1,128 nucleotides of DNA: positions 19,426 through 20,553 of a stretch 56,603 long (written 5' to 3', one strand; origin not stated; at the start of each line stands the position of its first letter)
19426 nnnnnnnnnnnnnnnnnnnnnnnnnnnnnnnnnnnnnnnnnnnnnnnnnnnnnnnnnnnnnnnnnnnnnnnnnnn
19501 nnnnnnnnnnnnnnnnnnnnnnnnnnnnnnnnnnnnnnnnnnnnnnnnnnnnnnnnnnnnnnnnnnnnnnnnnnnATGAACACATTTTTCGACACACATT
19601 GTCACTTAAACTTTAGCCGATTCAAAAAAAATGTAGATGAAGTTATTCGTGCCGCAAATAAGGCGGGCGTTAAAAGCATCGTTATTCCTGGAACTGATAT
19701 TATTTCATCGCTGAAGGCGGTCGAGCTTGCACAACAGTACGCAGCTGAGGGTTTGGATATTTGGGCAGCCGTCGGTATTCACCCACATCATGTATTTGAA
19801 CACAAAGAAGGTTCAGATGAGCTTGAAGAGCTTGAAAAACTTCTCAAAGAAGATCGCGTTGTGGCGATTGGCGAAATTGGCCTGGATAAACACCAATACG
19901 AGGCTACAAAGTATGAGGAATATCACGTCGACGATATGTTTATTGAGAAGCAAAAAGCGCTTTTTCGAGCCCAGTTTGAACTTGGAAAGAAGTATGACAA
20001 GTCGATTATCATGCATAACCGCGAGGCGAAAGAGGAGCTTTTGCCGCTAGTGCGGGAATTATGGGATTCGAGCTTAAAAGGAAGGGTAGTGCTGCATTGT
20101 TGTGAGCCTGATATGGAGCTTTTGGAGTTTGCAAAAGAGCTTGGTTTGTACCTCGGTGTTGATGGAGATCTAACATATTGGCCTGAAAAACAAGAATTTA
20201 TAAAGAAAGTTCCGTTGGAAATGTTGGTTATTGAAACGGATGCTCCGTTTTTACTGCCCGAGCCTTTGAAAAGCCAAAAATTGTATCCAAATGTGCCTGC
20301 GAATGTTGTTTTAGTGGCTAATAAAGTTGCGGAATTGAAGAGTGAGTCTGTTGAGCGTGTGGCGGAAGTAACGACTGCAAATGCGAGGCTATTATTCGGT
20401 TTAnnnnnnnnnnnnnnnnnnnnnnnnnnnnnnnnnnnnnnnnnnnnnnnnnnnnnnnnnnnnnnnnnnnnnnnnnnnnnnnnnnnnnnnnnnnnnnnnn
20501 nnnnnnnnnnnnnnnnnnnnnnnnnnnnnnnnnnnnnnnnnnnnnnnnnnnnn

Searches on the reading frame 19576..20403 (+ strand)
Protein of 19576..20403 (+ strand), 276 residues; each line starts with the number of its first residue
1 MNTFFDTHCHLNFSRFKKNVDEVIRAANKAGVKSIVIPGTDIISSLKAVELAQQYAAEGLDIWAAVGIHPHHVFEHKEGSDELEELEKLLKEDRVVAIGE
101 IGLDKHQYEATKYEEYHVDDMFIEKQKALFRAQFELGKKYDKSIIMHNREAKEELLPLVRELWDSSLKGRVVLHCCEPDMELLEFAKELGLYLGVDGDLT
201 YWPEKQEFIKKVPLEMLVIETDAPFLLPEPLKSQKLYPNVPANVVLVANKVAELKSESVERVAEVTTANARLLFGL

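Call 47: find_homologous_proteins(query=window:19576-20403:+, max_evalue=1e-60)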
Query window:19576-20403:+ (276 aa): 703 proteins with E <= 1e-60 among 8000 candidates; the best 120 are listed.
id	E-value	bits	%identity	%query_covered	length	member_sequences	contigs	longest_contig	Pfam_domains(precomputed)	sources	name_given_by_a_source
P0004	2.3e-179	612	100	100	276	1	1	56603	PF01026.28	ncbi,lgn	-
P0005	4.9e-162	556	89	100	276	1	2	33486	PF01026.28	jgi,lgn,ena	-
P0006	8.8e-162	555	90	100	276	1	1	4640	PF01026.28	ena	-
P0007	3.0e-161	553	89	100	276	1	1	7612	PF01026.28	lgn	-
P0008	2.9e-147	507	83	99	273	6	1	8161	PF01026.28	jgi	jgi:TatD DNase family protein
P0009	2.0e-142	491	79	100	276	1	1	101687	PF01026.28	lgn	-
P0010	9.2e-139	479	78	99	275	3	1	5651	PF01026.28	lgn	-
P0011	3.2e-132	458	74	100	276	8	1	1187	PF01026.28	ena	-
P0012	2.3e-122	426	70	99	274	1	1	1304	PF01026.28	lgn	-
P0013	7.5e-105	368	60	99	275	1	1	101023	PF01026.28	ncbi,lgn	-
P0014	1.8e-103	364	60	99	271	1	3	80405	PF01026.28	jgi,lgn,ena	-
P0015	6.5e-103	362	60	99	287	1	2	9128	PF01026.28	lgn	-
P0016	1.1e-102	361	59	99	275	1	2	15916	PF01026.28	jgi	jgi:TatD DNase family protein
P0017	2.0e-101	357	60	99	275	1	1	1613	PF01026.28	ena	-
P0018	5.0e-101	356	60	98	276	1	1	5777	PF01026.28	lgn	-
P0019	2.9e-100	353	58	99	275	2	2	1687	PF01026.28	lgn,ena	-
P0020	7.4e-100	352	59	99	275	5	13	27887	PF01026.28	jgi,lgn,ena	-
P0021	7.7e-100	352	58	99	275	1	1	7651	PF01026.28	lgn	-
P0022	7.8e-100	352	59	99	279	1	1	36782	PF01026.28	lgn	-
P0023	1.5e-99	351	59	98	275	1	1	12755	PF01026.28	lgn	-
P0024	1.6e-99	351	56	99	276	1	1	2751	PF01026.28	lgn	-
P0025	3.8e-99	349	58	99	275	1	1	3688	PF01026.28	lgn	-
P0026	4.7e-99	349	60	98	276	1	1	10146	PF01026.28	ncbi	-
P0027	5.5e-99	349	57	99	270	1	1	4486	PF01026.28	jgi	jgi:TatD DNase family protein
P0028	9.9e-99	348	56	99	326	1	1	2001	PF01026.28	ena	-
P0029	1.1e-98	348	58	99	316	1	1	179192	PF01026.28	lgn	-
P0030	1.1e-98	348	57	99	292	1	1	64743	PF01026.28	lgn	-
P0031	1.4e-98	348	57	99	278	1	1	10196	PF01026.28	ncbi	-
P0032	2.4e-98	347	57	99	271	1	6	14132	PF01026.28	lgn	-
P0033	3.0e-98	347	56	99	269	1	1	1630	PF01026.28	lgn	-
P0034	4.9e-98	346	56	99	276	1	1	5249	PF01026.28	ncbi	ncbi:MAG: TatD family hydrolase [Patescibacteria group bacterium]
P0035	3.8e-97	343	58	99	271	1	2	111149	PF01026.28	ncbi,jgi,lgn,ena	-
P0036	4.4e-97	343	57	99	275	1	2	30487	PF01026.28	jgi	jgi:TatD DNase family protein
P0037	5.3e-97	342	57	99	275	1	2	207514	PF01026.28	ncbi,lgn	-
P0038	5.7e-97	342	57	99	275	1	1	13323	PF01026.28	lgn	-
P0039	6.6e-97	342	56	99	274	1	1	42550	PF01026.28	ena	-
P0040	7.0e-97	342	58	99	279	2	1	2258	PF01026.28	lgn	-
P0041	7.0e-97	342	57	99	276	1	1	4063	PF01026.28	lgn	-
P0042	8.4e-97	342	57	99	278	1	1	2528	PF01026.28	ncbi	-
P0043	1.1e-96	341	57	99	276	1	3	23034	PF01026.28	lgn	-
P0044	2.9e-96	340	56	99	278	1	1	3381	PF01026.28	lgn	-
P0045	2.9e-96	340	57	99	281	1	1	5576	PF01026.28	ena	-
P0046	3.0e-96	340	56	99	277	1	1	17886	PF01026.28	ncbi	-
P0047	3.7e-96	340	56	99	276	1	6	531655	PF01026.28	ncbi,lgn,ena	-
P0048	4.5e-96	339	57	99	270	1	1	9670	PF01026.28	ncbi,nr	ncbi:TatD family hydrolase [Candidatus Roizmanbacteria bacterium]|nr:TatD family hydrolase [Candidat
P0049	4.7e-96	339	56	100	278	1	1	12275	PF01026.28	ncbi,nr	ncbi:MAG: TatD family hydrolase [Candidatus Roizmanbacteria bacterium]|nr:TatD family hydrolase [Can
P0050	5.0e-96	339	57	99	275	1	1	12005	PF01026.28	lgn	-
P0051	5.2e-96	339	57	98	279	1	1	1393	PF01026.28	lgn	-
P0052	5.9e-96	339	55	99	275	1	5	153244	PF01026.28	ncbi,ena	-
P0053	7.8e-96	339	58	100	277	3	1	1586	PF01026.28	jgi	-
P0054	9.8e-96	338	58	99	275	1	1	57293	PF01026.28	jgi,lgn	-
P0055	1.5e-95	338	56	99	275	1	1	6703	PF01026.28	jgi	-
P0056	1.6e-95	338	58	99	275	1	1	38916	PF01026.28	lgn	-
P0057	1.8e-95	337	55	99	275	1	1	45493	PF01026.28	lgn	-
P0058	2.3e-95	337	52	99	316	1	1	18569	PF01026.28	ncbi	-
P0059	2.5e-95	337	55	99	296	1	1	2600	PF01026.28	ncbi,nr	ncbi:MAG: TatD family hydrolase, partial [Candidatus Roizmanbacteria bacterium]|nr:TatD family hydro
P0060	2.5e-95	337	55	99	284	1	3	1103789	PF01026.28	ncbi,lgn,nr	ncbi:MAG: TatD family hydrolase [Candidatus Roizmanbacteria bacterium]|nr:MAG: TatD family hydrolase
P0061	2.5e-95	337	55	99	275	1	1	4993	PF01026.28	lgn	-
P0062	4.0e-95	336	58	99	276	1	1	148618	PF01026.28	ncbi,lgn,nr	ncbi:TatD family hydrolase [Candidatus Roizmanbacteria bacterium]|nr:TatD family hydrolase [Candidat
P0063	5.1e-95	336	55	99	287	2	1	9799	PF01026.28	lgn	-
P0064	6.1e-95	336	55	100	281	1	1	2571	PF01026.28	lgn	-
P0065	9.3e-95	335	54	100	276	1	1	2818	PF01026.28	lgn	-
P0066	9.5e-95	335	55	99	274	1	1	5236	PF01026.28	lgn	-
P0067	1.1e-94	335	56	99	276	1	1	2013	PF01026.28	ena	-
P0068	1.2e-94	335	55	99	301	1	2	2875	PF01026.28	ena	-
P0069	1.4e-94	334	54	98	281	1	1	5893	PF01026.28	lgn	-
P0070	2.1e-94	334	55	99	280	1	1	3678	PF01026.28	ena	-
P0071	3.1e-94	333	56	99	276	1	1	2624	PF01026.28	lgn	-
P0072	3.1e-94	333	57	98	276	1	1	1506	PF01026.28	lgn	-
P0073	3.4e-94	333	56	99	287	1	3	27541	PF01026.28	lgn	-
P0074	3.7e-94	333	55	100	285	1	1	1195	PF01026.28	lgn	-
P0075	5.0e-94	333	56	99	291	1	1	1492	PF01026.28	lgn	-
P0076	5.0e-94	333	54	99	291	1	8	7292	PF01026.28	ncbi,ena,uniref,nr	ncbi:MAG: hypothetical protein US54_C0075G0005 [Candidatus Roizmanbacteria bacterium GW2011_GWA2_37_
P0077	5.0e-94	333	56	99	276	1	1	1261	PF01026.28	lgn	-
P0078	5.3e-94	333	56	99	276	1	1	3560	PF01026.28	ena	-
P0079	6.0e-94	332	54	99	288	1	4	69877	PF01026.28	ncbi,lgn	-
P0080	6.1e-94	332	56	99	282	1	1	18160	PF01026.28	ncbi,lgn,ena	-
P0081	6.7e-94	332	54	99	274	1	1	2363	PF01026.28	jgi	-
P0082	7.2e-94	332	56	99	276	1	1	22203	PF01026.28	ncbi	-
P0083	8.5e-94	332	52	99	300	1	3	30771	PF01026.28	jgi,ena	-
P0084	1.7e-93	331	53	99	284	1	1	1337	PF01026.28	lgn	-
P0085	2.0e-93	331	54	99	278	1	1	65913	PF01026.28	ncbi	-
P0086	2.7e-93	330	55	99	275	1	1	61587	PF01026.28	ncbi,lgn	-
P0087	2.9e-93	330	55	99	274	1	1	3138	PF01026.28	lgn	-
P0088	4.7e-93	329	55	99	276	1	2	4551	PF01026.28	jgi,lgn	-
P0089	5.5e-93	329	55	99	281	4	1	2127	PF01026.28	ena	-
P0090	5.6e-93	329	55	99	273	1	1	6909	PF01026.28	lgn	-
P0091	6.5e-93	329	57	99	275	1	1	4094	PF01026.28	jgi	jgi:TatD DNase family protein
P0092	7.7e-93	329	52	99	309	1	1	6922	PF01026.28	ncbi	-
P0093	7.9e-93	329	55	100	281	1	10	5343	PF01026.28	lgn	-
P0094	8.2e-93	329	55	99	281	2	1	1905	PF01026.28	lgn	-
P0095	8.7e-93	329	57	99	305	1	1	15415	PF01026.28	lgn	-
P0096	8.8e-93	329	56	98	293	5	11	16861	PF01026.28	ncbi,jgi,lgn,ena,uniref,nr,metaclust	ncbi:hypothetical protein A3D06_02490 [Candidatus Roizmanbacteria bacterium RIFCSPHIGHO2_02_FULL_40_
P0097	9.5e-93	328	54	99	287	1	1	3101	PF01026.28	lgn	-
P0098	1.0e-92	328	56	99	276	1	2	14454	PF01026.28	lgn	-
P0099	1.1e-92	328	56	99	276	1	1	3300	PF01026.28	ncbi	-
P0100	1.1e-92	328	56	99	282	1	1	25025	PF01026.28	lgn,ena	-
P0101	1.1e-92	328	53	99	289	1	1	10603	PF01026.28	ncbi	-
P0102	1.1e-92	328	55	100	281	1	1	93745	PF01026.28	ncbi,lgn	-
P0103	1.2e-92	328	56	99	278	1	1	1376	PF01026.28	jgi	jgi:TatD DNase family protein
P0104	1.5e-92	328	55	99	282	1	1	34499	PF01026.28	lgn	-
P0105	1.7e-92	328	53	99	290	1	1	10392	PF01026.28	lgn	-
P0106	1.8e-92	328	54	99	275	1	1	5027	PF01026.28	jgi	-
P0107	1.9e-92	327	56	99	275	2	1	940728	PF01026.28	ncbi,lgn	-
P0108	2.0e-92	327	55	99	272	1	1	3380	PF01026.28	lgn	-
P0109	2.6e-92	327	54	100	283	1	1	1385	PF01026.28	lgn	-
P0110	3.6e-92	327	53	100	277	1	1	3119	PF01026.28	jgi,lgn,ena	-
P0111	4.1e-92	326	54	98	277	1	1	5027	PF01026.28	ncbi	-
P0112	5.2e-92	326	53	99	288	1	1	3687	PF01026.28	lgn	-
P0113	5.3e-92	326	54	100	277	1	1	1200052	PF01026.28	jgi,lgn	jgi:TatD DNase family protein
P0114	5.9e-92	326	56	99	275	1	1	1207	PF01026.28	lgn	-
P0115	6.4e-92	326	57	98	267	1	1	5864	PF01026.28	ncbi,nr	ncbi:TatD family hydrolase [Candidatus Woesebacteria bacterium]|nr:TatD family hydrolase [Candidatus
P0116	6.4e-92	326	55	98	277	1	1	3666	PF01026.28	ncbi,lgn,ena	-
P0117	7.8e-92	325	52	99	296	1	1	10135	PF01026.28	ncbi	-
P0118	8.5e-92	325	56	99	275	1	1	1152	PF01026.28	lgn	-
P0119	8.6e-92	325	56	100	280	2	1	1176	PF01026.28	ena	-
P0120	8.9e-92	325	56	99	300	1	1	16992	PF01026.28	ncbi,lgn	-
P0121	9.2e-92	325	52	100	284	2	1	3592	PF01026.28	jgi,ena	jgi:TatD DNase family protein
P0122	9.4e-92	325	52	99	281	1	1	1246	PF01026.28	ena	-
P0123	1.0e-91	325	54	99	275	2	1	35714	PF01026.28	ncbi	-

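Call 48: find_encoding_contigs(protein=P0005, flank=10000, max_places=4)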
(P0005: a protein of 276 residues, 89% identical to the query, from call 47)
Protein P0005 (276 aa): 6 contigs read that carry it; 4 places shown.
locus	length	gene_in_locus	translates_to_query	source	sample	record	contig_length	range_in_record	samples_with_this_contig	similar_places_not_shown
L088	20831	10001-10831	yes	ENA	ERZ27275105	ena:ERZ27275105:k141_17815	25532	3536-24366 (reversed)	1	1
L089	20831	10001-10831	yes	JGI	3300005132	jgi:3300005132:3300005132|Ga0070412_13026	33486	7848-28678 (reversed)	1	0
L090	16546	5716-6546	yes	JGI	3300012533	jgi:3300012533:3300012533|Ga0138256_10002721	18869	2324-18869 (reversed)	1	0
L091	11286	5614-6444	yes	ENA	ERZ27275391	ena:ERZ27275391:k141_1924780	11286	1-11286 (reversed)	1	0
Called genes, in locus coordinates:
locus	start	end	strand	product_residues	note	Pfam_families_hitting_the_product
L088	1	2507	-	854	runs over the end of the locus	-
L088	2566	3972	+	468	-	PF00133:tRNA-synt_1, PF09334:tRNA-synt_1g, PF00133:tRNA-synt_1, PF01406:tRNA-synt_1e (weak)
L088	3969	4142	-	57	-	-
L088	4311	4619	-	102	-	-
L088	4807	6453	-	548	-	PF21922:PBP_dimer_2 (weak), PF03717:PBP_dimer, PF00905:Transpeptidase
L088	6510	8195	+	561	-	-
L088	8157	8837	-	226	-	PF00834:Ribul_P_3_epim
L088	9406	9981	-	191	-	PF02502:LacAB_rpiB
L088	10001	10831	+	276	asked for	PF01026:TatD_DNase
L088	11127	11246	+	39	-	-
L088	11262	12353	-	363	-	PF01926:MMR_HSR1, PF02421:FeoB_N, PF06071:YchF-GTPase_C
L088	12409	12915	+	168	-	-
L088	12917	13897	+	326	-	PF01207:Dus, PF01180:DHO_dh (faint)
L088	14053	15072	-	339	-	PF00534:Glycos_transf_1, PF13692:Glyco_trans_1_4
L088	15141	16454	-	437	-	-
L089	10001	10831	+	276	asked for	PF01026:TatD_DNase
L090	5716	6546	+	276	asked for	PF01026:TatD_DNase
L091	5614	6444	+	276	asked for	PF01026:TatD_DNase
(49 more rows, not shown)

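Call 49: find_encoding_contigs(protein=P0008, flank=10000, max_places=4)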
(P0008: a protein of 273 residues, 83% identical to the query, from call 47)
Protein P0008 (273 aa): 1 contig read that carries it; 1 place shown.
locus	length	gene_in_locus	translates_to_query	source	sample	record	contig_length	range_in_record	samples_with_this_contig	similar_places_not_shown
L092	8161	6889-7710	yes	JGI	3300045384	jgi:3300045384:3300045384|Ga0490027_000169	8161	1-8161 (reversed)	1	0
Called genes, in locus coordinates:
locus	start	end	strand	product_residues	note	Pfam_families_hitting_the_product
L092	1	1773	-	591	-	?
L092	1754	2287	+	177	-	-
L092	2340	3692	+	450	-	PF10979:DUF2786, PF23771:DUF7168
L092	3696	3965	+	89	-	-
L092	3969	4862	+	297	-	-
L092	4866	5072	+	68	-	-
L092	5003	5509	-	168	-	-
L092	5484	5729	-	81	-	PF00834:Ribul_P_3_epim (weak)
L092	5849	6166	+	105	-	-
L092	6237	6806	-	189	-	PF02502:LacAB_rpiB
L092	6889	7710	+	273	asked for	PF01026:TatD_DNase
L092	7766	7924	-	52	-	-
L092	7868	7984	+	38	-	-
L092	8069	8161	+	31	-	?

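Call 50: find_encoding_contigs(protein=P0009, flank=10000, max_places=4)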
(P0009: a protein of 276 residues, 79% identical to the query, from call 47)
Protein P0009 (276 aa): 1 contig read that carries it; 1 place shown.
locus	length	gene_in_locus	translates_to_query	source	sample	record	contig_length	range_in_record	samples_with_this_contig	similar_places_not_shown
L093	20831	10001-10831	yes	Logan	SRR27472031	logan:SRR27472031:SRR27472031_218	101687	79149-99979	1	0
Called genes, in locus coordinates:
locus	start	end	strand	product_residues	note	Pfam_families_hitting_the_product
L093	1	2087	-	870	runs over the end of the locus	-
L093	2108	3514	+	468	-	PF00133:tRNA-synt_1, PF09334:tRNA-synt_1g, PF00133:tRNA-synt_1, PF01406:tRNA-synt_1e (weak)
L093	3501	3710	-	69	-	-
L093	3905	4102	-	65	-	-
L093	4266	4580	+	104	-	-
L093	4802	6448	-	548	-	PF21922:PBP_dimer_2 (faint), PF03717:PBP_dimer, PF00905:Transpeptidase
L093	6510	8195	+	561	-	-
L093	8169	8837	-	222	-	PF00834:Ribul_P_3_epim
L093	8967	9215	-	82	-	-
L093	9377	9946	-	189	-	PF02502:LacAB_rpiB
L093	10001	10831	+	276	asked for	PF01026:TatD_DNase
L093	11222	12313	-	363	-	PF01926:MMR_HSR1, PF02421:FeoB_N, PF06071:YchF-GTPase_C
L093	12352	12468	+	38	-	-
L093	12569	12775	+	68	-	-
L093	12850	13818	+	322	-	PF01207:Dus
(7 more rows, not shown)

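Call 55: find_encoding_contigs(protein=P0010, flank=6000, max_places=3)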
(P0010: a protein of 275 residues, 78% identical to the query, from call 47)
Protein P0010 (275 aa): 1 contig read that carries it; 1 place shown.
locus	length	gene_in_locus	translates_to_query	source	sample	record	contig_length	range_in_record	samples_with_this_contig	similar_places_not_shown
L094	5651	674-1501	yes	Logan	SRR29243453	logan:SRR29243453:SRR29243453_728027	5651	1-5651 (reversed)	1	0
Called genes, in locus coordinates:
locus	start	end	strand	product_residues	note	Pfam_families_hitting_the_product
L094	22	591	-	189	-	PF02502:LacAB_rpiB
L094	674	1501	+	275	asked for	PF01026:TatD_DNase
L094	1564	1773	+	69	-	-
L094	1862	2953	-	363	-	PF01926:MMR_HSR1, PF02421:FeoB_N, PF06071:YchF-GTPase_C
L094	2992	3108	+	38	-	-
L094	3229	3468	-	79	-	-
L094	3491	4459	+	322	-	PF01207:Dus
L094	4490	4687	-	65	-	-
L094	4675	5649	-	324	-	?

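Call 56: find_encoding_contigs(protein=P0006, flank=6000, max_places=3)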
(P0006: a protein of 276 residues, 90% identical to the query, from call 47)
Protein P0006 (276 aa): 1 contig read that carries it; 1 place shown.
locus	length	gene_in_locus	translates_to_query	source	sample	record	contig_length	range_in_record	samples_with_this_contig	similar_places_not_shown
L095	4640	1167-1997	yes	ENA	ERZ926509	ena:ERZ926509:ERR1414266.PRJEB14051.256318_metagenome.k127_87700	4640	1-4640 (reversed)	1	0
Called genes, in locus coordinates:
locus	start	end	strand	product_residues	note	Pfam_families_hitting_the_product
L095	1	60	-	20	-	?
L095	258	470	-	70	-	-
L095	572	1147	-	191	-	PF02502:LacAB_rpiB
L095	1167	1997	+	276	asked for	PF01026:TatD_DNase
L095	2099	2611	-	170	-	-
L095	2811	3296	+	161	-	-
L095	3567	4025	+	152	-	-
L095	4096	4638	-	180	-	?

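Call 57: find_encoding_contigs(protein=P0007, flank=6000, max_places=3)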
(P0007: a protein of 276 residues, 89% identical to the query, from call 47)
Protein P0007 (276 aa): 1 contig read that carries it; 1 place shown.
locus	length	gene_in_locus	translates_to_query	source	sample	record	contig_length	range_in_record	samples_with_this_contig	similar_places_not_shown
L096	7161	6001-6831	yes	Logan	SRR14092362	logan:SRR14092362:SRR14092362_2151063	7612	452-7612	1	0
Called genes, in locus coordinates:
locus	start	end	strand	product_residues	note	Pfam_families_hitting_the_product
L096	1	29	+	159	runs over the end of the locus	?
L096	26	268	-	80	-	-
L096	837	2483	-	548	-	PF21922:PBP_dimer_2 (weak), PF03717:PBP_dimer, PF00905:Transpeptidase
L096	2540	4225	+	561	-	-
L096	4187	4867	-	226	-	PF00834:Ribul_P_3_epim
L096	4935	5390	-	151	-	-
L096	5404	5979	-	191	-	PF02502:LacAB_rpiB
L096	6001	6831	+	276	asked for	PF01026:TatD_DNase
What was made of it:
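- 19576..20406 (+): TatD-family hydrolase gene, the upstream boundary of the slot. The gene is syntenic in all relatives (calls 48-50, 55-57).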
